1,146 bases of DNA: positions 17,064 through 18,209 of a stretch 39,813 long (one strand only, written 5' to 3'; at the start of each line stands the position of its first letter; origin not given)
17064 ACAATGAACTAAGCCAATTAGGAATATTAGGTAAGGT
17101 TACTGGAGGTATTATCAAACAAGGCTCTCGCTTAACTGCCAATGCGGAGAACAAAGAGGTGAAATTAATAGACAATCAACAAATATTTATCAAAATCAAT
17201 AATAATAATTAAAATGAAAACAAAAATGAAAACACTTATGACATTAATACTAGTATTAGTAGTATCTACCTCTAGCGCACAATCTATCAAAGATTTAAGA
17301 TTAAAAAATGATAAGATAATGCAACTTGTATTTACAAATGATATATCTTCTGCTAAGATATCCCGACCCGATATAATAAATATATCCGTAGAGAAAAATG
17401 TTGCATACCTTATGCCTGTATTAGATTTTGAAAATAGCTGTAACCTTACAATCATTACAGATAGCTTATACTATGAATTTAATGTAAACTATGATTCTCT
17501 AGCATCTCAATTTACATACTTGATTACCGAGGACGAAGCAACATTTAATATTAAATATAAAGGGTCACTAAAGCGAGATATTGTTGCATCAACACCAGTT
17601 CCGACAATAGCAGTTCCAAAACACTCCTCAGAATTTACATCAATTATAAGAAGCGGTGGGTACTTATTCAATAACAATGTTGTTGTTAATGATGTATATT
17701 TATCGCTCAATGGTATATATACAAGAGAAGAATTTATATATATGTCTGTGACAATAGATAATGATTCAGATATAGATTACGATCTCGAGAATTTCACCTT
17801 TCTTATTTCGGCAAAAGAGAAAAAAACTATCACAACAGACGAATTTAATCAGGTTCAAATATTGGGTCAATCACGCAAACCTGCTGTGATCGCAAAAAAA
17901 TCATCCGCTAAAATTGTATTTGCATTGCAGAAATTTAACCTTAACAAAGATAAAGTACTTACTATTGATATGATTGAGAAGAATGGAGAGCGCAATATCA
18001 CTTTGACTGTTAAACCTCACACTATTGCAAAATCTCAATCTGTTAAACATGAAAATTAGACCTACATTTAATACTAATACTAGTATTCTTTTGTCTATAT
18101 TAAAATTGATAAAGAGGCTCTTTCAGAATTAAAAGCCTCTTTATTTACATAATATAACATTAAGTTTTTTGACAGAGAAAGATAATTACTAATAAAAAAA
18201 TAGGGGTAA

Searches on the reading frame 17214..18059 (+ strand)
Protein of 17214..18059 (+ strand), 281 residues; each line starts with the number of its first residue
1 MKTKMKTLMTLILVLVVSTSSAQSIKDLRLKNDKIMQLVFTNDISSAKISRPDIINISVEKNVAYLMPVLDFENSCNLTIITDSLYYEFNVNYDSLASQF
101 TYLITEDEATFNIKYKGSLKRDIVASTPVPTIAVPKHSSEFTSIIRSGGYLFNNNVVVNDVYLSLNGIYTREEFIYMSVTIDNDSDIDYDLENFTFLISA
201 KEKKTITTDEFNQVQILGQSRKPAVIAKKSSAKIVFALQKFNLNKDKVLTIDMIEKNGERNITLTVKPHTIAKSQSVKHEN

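Call 10: search_protein_families(library=pfam, proteins=[window:17214-18059:+], max_evalue=0.01)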
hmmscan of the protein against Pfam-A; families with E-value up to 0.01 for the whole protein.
window:17214-18059:+ (281 aa): 1 family
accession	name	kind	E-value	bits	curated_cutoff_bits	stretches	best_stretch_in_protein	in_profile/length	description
PF13595.11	DUF4138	-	9.3e-23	81.3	31.1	1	31-275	4-243/245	Domain of unknown function (DUF4138)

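Call 69: find_encoding_contigs(protein=window:17214-18059:+, flank=3000, max_places=10)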
Protein window:17214-18059:+ (281 aa): no gene with exactly this product is on record in the collection.

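Call 101: find_homologous_proteins(query=window:17214-18059:+, max_evalue=1e-10)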
Query window:17214-18059:+ (281 aa): 1 proteins with E <= 1e-10 among 593 candidates.
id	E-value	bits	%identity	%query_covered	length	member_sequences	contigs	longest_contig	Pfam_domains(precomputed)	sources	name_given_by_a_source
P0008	3.9e-172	588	100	100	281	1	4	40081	PF13595.12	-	-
